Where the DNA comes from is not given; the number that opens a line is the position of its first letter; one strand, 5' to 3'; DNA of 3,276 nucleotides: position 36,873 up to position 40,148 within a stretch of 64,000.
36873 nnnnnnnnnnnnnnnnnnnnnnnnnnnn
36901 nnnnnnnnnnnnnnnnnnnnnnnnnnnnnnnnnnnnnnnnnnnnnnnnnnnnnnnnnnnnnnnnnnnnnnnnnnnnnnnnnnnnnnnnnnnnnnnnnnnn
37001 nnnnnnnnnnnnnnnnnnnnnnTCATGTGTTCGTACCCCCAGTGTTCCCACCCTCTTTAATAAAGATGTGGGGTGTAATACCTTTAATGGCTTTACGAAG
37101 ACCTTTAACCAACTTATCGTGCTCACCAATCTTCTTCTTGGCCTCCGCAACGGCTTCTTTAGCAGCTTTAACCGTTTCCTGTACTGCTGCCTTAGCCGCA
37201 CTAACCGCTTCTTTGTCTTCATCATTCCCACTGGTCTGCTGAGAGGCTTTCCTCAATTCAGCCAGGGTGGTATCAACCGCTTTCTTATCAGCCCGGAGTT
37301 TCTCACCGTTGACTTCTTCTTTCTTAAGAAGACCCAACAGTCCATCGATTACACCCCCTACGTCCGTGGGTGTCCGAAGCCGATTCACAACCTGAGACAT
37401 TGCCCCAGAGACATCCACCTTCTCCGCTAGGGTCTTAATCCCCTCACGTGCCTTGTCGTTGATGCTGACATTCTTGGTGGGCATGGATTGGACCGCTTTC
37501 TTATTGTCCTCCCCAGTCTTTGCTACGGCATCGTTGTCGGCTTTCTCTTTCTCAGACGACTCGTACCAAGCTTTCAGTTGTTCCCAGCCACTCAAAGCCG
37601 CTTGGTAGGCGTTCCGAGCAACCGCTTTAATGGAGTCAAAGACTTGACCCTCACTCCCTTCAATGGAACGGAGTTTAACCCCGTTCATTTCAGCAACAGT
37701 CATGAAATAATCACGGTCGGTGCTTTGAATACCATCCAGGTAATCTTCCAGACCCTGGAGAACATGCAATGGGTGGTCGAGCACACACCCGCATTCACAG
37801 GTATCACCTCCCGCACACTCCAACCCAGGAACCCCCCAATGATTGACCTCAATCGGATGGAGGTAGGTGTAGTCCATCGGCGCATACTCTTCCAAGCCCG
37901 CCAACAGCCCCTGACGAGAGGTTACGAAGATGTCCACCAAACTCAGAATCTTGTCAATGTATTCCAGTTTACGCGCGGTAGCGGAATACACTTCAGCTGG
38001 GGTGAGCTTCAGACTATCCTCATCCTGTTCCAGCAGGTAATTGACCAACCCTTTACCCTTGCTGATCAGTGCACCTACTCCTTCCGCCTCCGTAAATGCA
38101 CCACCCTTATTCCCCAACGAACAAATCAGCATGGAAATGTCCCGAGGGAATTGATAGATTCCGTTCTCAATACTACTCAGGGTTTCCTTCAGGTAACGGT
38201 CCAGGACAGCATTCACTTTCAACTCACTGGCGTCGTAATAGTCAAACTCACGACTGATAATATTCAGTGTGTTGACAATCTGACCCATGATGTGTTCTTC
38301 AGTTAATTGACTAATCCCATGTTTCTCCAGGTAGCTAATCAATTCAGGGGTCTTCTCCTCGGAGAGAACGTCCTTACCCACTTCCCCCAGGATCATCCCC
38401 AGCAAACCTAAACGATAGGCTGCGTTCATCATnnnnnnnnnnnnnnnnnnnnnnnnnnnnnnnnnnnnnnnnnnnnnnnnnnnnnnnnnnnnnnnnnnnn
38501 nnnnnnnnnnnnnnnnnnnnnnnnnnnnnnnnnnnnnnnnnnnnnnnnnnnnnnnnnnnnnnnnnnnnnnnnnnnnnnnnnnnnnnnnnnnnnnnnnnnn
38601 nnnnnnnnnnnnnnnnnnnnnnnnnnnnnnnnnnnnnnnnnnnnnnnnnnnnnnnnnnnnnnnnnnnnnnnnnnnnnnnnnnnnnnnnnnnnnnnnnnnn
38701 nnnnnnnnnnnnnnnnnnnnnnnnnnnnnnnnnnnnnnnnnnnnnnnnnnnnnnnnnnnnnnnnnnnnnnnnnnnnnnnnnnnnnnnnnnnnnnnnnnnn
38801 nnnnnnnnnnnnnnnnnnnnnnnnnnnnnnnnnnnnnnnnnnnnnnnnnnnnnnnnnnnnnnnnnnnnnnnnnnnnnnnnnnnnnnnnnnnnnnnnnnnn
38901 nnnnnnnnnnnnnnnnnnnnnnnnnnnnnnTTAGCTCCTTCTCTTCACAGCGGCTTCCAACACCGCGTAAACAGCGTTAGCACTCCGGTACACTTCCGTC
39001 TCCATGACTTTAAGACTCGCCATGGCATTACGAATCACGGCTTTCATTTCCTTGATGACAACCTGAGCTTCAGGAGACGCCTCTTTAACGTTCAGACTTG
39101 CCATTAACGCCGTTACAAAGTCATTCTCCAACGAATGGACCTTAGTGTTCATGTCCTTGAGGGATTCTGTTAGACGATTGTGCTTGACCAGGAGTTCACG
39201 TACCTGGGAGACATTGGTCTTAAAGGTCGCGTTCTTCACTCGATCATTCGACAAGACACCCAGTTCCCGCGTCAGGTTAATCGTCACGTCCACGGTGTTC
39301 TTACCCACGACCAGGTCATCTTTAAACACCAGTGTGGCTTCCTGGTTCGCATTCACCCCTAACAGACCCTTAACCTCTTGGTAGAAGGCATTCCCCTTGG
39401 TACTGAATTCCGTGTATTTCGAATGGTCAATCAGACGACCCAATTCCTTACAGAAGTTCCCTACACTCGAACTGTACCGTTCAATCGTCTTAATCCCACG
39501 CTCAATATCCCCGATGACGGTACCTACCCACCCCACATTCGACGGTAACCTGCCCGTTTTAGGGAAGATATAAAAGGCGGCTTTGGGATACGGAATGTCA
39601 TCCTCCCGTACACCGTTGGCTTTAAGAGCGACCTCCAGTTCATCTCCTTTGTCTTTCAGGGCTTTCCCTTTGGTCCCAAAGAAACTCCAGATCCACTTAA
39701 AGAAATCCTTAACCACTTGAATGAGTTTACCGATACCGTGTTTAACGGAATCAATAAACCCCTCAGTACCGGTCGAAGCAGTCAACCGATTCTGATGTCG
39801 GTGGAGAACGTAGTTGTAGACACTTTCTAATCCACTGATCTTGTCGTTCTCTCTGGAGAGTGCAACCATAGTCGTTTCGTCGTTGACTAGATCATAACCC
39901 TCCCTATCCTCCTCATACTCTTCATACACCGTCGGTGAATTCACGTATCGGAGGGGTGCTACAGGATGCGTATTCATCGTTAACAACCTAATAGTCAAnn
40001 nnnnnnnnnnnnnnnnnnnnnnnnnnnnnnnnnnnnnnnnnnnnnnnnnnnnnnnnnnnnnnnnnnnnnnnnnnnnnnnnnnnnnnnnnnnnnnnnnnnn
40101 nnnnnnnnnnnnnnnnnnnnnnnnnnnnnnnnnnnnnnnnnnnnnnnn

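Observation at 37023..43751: Paralogous family of alpha-helical proteins sharing a G-x-E|GF(I/M) N-terminal motif: candidate protease-processed head/internal (ejection) proteins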

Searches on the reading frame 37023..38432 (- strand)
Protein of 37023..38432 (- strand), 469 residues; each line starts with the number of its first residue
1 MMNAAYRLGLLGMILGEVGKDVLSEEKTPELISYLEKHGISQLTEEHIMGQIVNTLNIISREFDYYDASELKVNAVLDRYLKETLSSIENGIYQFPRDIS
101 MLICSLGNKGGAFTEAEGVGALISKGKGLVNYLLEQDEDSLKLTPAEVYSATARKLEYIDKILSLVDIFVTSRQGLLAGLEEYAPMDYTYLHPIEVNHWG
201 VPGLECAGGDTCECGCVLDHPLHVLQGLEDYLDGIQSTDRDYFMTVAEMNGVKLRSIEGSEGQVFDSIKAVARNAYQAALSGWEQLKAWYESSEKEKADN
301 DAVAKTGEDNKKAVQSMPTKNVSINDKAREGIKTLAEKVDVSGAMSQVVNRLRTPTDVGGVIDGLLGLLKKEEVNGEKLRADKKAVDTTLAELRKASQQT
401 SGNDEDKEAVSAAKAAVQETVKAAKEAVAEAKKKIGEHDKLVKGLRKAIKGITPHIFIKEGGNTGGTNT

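Call 11: search_protein_families(library=pfam, proteins=[window:37023-38432:-], max_evalue=1)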
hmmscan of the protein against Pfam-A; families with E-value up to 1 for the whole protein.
window:37023-38432:- (469 aa): 5 families
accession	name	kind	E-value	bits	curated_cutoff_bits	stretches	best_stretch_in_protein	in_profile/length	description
PF25541.1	TBCA_PH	-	0.003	17.7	27.8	1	368-438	20-90/139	PH domain-containing proteins, TBCA domain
PF19757.4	DUF6244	-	0.13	13.2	31.6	1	412-444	8-40/87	Family of unknown function (DUF6244)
PF23153.1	Aip3p_Bud6_N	-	0.27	11.9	27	0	391-450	12-71/109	Aip3p/Bud6 N-terminal domain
PF11727.13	ISG65-75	-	0.43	10.2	25.1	1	367-448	54-132/281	Invariant surface glycoprotein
PF17388.7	GP24_25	-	0.55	11.1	27.4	1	381-433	42-93/124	Mycobacteriophage tail assembly protein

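Call 12: search_protein_families(library=phrogs, proteins=[window:37023-38432:-], max_evalue=0.01)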
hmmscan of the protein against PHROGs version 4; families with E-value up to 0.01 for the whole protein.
window:37023-38432:- (469 aa): 2 families
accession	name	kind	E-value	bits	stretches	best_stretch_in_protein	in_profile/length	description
phrog_27616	-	unknown function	6.6e-228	758.2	1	2-469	1-472/475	-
phrog_35992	-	unknown function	9.6e-10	39.5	2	216-282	27-91/305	-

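Call 78: search_dna_similar(query=window:37023-38432:-, collection=phages, mode=protein, max_rows=30, max_evalue=0.01)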
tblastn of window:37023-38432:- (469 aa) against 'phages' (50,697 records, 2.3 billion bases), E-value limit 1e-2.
Records with a match: 8; places in all: 10; records where one place covers at least 80% of the query: 7.
Best place of each record, by identity: >=99% 1; 95-99% 7.
By first word of the organism name: Pseudomonas 8.
By host as written in the record: Pseudomonas aeruginosa 4; Pseudomonas aeruginosa BWKH8 1; Pseudomonas aeruginosa BWKH47 1; - 1; Pseudomonas sp. 1.
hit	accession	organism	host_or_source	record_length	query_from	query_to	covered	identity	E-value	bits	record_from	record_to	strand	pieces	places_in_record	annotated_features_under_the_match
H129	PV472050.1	Pseudomonas phage MIZ-Pa99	Pseudomonas aeruginosa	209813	1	460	98%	99.8%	0e+0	852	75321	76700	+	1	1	hypothetical protein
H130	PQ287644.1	Pseudomonas phage HHBS8_1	Pseudomonas aeruginosa BWKH8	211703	1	469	100%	97.0%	0e+0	850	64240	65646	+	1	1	hypothetical protein (x2)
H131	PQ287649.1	Pseudomonas phage HHBS47_1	Pseudomonas aeruginosa BWKH47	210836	1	469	100%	97.0%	0e+0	850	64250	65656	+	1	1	hypothetical protein (x2)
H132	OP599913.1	Pseudomonas phage IR-QUMS-PaBa1-GHS-2021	Pseudomonas aeruginosa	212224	1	460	98%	97.6%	0e+0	834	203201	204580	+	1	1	hypothetical protein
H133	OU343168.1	Pseudomonas phage vB_PaeM_phiRU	-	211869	1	460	98%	97.2%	0e+0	833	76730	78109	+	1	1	record has no annotation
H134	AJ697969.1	Pseudomonas phage EL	Pseudomonas aeruginosa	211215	1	460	98%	97.2%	0e+0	832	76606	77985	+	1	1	hypothetical protein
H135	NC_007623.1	Pseudomonas phage EL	Pseudomonas aeruginosa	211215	1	460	98%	97.2%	0e+0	832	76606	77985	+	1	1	hypothetical protein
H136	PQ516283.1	Pseudomonas phage vB_PQ1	Pseudomonas sp.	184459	169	460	62%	97.4%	2e-84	616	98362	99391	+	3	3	hypothetical protein (x4)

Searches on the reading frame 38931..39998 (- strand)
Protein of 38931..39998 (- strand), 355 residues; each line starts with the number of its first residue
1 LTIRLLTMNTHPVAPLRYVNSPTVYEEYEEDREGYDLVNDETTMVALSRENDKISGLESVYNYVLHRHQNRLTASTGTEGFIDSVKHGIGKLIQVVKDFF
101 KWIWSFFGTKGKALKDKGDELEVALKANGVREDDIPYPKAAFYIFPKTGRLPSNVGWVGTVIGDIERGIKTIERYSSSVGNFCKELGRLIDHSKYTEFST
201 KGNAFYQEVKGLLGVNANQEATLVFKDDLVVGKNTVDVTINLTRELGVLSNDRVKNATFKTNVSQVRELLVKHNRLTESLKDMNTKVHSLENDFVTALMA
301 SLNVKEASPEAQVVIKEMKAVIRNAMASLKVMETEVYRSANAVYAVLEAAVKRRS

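Call 11: search_protein_families(library=pfam, proteins=[window:38931-39998:-], max_evalue=1)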
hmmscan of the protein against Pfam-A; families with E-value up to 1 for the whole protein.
window:38931-39998:- (355 aa): 10 families
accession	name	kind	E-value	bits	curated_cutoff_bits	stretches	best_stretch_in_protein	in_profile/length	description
PF05056.17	DUF674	-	0.0027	17.1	24.4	1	207-306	152-251/445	Protein of unknown function (DUF674)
PF07464.16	ApoLp-III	-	0.0043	17.6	36.3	1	303-351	48-96/146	Apolipophorin-III precursor (apoLp-III)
PF18041.7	MapZ_EC1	-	0.028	15.1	33.1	0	253-292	36-74/129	MapZ extracellular domain 1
PF13166.12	AAA_13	-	0.036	13.2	36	1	245-338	365-448/713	AAA domain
PF04533.18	Herpes_U44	-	0.038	14.1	25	1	236-340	38-130/202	Herpes virus U44 protein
PF23984.1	DUF7307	-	0.041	14.2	27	1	261-312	4-55/129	Pam3 gp33-like protein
PF07739.18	TipAS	-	0.077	13.9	23.8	1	278-345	28-90/117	TipAS antibiotic-recognition domain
PF00435.27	Spectrin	-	0.1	13.5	29.9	1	259-330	29-93/105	Spectrin repeat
PF20651.3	EXOC6_Sec15_N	-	0.11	12.9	27.2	1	255-323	20-88/170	Exocyst complex component EXOC6/Sec15, N-terminal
PF23591.1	CILP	-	0.13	12.7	27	1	179-210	53-84/90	Cartilage intermediate layer protein 1-like domain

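Call 12: search_protein_families(library=phrogs, proteins=[window:38931-39998:-], max_evalue=0.01)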
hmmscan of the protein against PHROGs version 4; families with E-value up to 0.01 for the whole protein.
window:38931-39998:- (355 aa): 6 families
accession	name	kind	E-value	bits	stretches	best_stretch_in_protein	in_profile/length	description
phrog_29645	-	unknown function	5e-09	36.7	1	17-159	27-178/384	-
phrog_5750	-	head and packaging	1.8e-06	28.6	1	68-329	125-392/414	internal head protein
phrog_21850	-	unknown function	5.4e-05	23.6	1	75-124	61-108/365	-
phrog_35992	-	unknown function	0.00061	20.5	1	72-110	64-102/305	-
phrog_24817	-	unknown function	0.0039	17.7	1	76-141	78-143/361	-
phrog_14541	-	head and packaging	0.0047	16.9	0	46-102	59-117/508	virion structural protein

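Call 33: search_protein_representatives(protein=window:38931-39998:-)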
Query: 355 residues. Proteins with E-value up to 0.001 (for the whole library): 55; up to 1e-10: 41; up to 1e-30: 24. The best 55 are listed.
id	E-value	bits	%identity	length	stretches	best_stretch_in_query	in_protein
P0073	1.5e-216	734.5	96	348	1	8-355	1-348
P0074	4.4e-58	213.7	36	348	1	8-353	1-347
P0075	6.0e-58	213.2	35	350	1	8-353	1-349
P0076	4.0e-56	207.2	38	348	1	8-352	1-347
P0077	2.1e-53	198.3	37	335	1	8-352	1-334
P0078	2.2e-50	188.3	35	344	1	13-353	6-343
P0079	2.1e-48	181.8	33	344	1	16-350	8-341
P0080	2.0e-46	175.4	33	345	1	16-351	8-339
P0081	9.3e-46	173.2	32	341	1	8-352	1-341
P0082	1.2e-44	169.4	32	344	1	8-353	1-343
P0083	1.5e-43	165.9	31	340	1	8-351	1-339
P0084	1.7e-43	165.7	31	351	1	8-342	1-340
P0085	2.5e-41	158.6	31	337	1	14-354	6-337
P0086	3.1e-41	158.3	33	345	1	8-338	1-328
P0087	4.4e-41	157.8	31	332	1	17-351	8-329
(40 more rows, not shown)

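Call 59: predict_structure(alignment_id=A5)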
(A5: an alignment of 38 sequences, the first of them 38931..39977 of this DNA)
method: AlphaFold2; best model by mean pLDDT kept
length: 348 residues; sequences in the alignment: 38
mean_pLDDT: 82.0   pTM: 0.73
mean pLDDT of the five models: 82.0, 81.3, 79.0, 77.2, 76.1
residues with pLDDT >= 90: 166; 70-90: 103; 50-70: 51; < 50: 28
segments of 3 or more residues with pLDDT < 50: 1-6, 61-70
pLDDT, mean of each block of 10 residues (from residue 1): 45 70 71 58 49 50 44 69 89 87 88 96 97 91 93 97 96 93 89 90 88 83 67 63 80 98 97 94 94 86 87 91 92 96 93
secondary structure, 60 per line:
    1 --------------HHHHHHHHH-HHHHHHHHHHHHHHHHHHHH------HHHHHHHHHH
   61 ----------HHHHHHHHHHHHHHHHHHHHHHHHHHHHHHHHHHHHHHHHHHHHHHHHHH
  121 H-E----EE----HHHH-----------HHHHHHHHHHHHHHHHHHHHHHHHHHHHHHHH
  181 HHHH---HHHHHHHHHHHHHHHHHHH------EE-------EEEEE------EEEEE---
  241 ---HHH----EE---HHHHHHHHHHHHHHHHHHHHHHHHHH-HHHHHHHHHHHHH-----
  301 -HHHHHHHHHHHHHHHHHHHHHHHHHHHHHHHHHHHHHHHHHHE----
elements in order: H15-23 H25-44 H51-60 H71-121 H134-137 H149-184 H188-206 E222-226 E233-237 H256-281 H283-295 H302-343

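Call 63: fold_search(model_id=the predicted structure, library=viral)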
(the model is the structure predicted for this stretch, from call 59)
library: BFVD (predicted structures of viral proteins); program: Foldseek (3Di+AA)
matches with E <= 10: 428; with E <= 0.001: 22
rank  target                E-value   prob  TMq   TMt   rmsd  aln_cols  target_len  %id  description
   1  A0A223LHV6            7.6e-09  1.00  0.58  0.54  16.2       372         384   17  Uncharacterized protein [Erwinia phage vB_EamM_RisingSun]
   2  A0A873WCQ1            1.5e-08  1.00  0.63  0.62  15.0       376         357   15  Uncharacterized protein [Klebsiella phage Miami]
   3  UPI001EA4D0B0         5.6e-08  1.00  0.61  0.60  11.4       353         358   16  (no name look-up for this kind of identifier)
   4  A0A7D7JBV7            1.2e-06  1.00  0.51  0.25  25.6       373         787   13  (no name in the UniProt tables at hand)
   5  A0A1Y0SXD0            5.4e-05  1.00  0.51  0.43  12.6       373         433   13  Virion structural protein [Pseudomonas phage Noxifer]
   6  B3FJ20                5.7e-05  1.00  0.48  0.37  12.7       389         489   12  Virion structural protein [Pseudomonas phage 201phi2-1]
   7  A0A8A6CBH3            6.9e-05  1.00  0.50  0.44   5.3       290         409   13  (no name in the UniProt tables at hand)
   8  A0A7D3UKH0            9.6e-05  1.00  0.55  0.28   8.8       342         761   12  (no name in the UniProt tables at hand)
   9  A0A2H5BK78            1.1e-04  1.00  0.55  0.28   8.1       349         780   14  Uncharacterized protein [Erwinia phage vB_EamM_MadMel]
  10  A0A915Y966            1.8e-04  1.00  0.46  0.43  13.7       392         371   10  (no name in the UniProt tables at hand)
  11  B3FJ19                1.9e-04  1.00  0.46  0.42  13.3       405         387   13  Virion structural protein [Pseudomonas phage 201phi2-1]
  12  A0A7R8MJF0            2.2e-04  1.00  0.54  0.41   5.6       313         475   13  Uncharacterized protein [Klebsiella phage vB_KvM-Eowyn]
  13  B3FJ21                2.7e-04  1.00  0.53  0.51  11.2       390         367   12  Virion structural protein [Pseudomonas phage 201phi2-1]
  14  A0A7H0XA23            2.8e-04  1.00  0.53  0.44   6.6       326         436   10  (no name in the UniProt tables at hand)
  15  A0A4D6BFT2            2.8e-04  1.00  0.54  0.45  11.4       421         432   13  (no name in the UniProt tables at hand)
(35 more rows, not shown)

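Call 79: find_encoding_contigs(protein=P0075, flank=8000, max_places=1)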
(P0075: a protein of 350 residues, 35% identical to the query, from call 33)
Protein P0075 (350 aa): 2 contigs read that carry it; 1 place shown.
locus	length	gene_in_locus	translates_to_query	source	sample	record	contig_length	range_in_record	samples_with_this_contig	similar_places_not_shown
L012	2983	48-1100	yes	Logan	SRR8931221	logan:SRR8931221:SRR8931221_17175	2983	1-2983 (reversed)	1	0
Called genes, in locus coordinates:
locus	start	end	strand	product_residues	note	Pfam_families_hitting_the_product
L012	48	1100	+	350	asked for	-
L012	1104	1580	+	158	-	-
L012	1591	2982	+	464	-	?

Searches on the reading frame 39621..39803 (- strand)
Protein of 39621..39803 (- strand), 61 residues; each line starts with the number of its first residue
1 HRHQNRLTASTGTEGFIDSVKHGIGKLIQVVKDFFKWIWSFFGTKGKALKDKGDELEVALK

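Call 25: find_homologous_proteins(query=A2, max_evalue=10)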
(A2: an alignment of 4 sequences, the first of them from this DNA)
Query A2 (4 sequences): 24 candidates shared short words with the query, none scored E <= 10.
